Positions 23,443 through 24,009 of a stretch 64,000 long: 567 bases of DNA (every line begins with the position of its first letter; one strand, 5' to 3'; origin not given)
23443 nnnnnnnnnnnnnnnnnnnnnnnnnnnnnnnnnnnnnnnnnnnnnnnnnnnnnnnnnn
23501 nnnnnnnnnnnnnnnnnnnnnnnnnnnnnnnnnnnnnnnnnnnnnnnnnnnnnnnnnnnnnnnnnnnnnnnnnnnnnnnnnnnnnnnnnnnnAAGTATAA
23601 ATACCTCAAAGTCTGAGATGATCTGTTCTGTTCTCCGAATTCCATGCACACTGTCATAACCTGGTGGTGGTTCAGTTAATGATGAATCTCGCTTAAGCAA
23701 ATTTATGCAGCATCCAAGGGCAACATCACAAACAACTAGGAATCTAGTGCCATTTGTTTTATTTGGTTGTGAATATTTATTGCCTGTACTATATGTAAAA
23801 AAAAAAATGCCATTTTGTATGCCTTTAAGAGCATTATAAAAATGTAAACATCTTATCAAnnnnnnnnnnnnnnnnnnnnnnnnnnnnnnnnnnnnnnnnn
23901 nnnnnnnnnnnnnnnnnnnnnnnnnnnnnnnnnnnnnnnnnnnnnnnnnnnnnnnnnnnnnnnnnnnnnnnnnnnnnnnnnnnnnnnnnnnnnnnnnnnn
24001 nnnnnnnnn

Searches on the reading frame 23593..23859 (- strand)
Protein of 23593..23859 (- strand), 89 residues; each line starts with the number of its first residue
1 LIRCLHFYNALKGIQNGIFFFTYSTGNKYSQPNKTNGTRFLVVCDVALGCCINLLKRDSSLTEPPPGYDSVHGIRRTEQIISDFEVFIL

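Call 10: search_protein_families(library=pfam, proteins=[window:23593-23859:-], max_evalue=0.1)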
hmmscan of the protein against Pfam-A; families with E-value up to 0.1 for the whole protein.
seq(89 aa): 1 family
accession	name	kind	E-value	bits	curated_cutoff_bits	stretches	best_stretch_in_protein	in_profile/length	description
PF00644.27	PARP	-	3.5e-09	36.9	26.7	1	22-79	92-148/199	Poly(ADP-ribose) polymerase catalytic domain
